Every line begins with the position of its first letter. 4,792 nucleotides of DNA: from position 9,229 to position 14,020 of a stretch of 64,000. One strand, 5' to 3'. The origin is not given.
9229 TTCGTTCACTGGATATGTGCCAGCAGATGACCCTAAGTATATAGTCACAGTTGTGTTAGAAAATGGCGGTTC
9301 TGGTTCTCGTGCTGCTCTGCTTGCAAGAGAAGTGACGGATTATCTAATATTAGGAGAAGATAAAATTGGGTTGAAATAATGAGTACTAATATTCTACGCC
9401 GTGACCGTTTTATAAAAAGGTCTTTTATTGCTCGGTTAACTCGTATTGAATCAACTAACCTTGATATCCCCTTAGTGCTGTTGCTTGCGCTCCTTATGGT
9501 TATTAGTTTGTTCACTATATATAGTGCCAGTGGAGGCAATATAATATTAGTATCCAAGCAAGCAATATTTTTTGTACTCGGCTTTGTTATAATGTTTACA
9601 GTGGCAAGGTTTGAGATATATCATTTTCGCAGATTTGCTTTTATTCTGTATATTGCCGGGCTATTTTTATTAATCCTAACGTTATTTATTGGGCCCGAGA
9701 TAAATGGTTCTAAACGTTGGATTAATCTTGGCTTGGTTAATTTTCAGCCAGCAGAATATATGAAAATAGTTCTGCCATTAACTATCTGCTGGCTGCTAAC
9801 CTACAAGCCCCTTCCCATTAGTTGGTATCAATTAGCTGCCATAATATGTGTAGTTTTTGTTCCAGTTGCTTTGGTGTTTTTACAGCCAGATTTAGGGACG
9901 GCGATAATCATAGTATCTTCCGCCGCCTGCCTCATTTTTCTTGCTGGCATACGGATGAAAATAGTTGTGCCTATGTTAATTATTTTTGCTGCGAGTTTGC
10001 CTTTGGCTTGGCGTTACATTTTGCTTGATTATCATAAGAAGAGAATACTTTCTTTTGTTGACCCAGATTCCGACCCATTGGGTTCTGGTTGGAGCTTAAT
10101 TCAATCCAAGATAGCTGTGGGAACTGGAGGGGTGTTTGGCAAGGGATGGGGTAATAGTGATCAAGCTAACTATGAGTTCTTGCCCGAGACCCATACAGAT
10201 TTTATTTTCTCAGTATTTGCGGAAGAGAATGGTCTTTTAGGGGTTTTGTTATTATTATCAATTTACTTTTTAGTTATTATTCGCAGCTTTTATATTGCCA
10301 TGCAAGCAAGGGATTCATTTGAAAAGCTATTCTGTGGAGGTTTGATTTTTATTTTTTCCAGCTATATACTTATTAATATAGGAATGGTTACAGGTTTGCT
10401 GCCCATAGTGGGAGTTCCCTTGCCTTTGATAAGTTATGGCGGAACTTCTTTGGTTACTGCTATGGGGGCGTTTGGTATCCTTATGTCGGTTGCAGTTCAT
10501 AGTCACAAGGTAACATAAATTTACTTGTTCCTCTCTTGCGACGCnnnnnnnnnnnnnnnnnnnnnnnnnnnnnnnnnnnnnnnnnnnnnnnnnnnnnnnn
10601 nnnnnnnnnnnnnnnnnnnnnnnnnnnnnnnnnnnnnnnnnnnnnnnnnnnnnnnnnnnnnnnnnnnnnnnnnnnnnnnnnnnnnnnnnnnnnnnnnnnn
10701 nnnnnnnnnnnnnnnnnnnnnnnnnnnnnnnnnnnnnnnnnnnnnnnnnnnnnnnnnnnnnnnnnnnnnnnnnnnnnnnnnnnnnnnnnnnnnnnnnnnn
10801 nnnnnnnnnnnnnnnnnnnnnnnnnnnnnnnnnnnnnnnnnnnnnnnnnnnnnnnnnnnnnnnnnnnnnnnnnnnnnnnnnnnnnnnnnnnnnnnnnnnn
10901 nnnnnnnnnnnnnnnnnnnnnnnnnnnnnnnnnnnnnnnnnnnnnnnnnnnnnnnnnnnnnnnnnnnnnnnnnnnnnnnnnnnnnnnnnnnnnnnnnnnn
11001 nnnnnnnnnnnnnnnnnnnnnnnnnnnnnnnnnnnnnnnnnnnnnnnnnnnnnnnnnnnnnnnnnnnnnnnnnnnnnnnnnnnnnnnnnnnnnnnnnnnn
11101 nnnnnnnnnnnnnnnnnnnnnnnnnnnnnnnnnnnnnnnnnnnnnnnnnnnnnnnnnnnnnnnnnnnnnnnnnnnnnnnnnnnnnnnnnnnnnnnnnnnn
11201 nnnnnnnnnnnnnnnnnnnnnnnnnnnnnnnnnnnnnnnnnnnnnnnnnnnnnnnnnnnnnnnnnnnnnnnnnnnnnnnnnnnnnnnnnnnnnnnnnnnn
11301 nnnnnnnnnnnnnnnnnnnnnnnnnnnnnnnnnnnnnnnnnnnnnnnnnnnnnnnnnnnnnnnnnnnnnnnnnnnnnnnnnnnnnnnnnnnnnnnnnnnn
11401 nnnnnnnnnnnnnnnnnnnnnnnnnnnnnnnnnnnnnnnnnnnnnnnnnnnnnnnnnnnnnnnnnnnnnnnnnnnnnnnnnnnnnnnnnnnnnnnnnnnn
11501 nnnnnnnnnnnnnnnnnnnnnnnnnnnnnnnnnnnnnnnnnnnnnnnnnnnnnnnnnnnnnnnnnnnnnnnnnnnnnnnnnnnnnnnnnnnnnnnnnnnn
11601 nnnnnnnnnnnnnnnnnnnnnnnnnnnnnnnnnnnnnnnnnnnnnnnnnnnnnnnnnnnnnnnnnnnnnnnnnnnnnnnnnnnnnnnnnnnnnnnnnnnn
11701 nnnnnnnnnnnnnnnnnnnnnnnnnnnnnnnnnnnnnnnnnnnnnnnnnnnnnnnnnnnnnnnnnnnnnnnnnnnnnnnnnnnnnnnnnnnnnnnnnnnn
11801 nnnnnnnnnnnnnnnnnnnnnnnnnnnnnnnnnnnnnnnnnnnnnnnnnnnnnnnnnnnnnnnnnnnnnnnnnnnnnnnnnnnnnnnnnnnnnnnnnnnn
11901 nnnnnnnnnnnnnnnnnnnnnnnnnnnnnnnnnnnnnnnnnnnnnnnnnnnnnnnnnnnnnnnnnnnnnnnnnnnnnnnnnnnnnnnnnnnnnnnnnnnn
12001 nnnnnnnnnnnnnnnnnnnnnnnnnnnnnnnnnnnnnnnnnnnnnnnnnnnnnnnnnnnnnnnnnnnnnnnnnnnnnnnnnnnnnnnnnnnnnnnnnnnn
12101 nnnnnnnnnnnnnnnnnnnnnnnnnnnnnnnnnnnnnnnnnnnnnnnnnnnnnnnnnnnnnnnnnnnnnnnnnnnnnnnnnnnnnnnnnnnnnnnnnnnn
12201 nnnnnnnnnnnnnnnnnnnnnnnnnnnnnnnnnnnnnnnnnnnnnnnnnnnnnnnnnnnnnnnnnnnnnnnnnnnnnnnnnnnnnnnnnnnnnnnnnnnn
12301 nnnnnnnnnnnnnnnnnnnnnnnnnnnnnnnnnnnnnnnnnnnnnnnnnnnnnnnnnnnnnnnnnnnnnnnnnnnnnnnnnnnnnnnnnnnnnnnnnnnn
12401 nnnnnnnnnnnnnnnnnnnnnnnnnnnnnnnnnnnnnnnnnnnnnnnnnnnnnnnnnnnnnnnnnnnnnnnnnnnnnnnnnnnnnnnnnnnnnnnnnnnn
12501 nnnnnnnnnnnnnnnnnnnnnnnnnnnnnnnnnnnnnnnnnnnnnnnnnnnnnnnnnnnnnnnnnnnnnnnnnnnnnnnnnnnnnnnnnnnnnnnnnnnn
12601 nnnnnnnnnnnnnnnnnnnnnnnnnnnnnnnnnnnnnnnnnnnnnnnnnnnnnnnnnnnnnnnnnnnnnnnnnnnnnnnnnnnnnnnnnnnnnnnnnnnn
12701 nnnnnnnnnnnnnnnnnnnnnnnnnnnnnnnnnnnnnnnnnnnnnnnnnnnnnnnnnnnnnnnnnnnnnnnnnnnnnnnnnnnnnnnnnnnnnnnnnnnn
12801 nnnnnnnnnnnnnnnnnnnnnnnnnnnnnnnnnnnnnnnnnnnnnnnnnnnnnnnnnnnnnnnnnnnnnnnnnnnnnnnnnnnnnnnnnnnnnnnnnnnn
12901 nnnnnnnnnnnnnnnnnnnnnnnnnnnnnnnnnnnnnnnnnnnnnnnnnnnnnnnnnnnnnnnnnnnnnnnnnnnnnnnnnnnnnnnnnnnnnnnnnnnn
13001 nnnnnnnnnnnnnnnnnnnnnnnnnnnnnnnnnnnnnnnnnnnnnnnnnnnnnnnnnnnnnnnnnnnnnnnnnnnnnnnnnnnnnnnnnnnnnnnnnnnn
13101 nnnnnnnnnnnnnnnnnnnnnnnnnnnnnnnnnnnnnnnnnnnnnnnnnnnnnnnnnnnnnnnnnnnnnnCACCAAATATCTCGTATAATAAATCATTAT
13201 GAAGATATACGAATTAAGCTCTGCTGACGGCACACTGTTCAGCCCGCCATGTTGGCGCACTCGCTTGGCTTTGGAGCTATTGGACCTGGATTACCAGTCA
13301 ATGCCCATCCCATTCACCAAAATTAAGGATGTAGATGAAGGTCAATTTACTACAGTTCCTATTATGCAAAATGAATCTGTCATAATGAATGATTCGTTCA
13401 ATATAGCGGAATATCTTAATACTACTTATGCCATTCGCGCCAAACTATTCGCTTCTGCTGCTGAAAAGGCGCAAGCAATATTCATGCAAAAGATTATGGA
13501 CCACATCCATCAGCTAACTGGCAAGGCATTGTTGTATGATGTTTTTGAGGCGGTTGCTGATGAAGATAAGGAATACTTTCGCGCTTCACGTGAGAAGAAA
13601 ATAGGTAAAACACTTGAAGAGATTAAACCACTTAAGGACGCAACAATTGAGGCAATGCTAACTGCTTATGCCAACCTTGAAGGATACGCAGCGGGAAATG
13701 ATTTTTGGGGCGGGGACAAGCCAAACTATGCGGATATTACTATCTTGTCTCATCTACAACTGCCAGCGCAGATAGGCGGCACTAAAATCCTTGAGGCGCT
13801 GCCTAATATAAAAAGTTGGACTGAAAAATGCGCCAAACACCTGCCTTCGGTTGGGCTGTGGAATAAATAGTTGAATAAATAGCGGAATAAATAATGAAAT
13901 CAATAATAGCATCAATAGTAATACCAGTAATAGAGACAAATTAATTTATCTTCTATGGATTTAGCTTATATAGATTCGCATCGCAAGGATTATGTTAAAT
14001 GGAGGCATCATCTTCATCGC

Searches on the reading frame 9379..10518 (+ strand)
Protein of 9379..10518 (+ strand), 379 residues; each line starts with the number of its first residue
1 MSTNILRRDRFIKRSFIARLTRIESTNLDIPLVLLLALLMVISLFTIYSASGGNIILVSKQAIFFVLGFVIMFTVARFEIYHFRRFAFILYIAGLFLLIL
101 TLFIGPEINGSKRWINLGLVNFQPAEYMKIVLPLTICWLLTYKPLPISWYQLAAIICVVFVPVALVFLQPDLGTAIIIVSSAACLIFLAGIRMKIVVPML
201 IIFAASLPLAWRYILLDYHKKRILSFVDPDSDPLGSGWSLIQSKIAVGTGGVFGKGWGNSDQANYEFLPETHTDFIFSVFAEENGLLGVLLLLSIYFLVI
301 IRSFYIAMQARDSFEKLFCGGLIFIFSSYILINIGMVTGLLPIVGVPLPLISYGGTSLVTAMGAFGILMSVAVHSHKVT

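Call 12: search_protein_families(library=ncbifam, proteins=[window:9379-10518:+])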
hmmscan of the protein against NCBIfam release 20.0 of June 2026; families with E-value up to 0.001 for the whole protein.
window:9379-10518:+ (379 aa): 6 families
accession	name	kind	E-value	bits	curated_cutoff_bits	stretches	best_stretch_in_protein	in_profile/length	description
TIGR02210.1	rodA_shape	equivalog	4.1e-117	391.3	336.7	1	29-375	1-356/357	rod shape-determining protein RodA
NF008060.0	PRK10794.1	equivalog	2.2e-102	342.8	590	1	24-376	12-364/370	peptidoglycan glycosyltransferase MrdB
TIGR02614.1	ftsW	equivalog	3.8e-91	305.8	337.5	1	33-373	11-355/357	putative lipid II flippase FtsW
TIGR02615.1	spoVE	exception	3.1e-67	227.5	448.8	1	32-371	4-352/354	stage V sporulation protein E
NF008042.0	PRK10774.1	equivalog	9e-57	192.9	493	1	54-371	69-388/405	cell division protein FtsW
NF037961.1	RodA_shape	subfamily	2.7e-52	178.5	150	2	193-371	222-403/415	rod shape-determining protein RodA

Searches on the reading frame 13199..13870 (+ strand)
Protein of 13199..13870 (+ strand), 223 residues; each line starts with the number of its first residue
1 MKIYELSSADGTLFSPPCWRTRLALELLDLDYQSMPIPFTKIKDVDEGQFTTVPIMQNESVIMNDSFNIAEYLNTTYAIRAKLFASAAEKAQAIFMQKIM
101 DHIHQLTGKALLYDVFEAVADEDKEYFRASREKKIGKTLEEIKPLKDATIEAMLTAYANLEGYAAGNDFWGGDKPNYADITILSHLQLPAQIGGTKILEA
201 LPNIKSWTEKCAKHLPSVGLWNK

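Call 12: search_protein_families(library=ncbifam, proteins=[window:13199-13870:+])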
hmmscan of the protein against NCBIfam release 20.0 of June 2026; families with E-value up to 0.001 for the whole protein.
window:13199-13870:+ (223 aa): 3 families
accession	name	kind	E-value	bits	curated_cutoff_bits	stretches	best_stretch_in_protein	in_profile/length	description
NF042997.1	bet_ethrase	equivalog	2.8e-27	95.5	440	1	2-213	8-220/273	beta-etherase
TIGR01262.1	maiA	equivalog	8.9e-11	41.8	171.05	1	17-213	10-195/211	maleylacetoacetate isomerase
NF049950.1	IsopEpoxGlthnTfaseIsoI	equivalog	0.00044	19.9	300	0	25-102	27-103/238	iIsoprene-epoxide--glutathione S-transferase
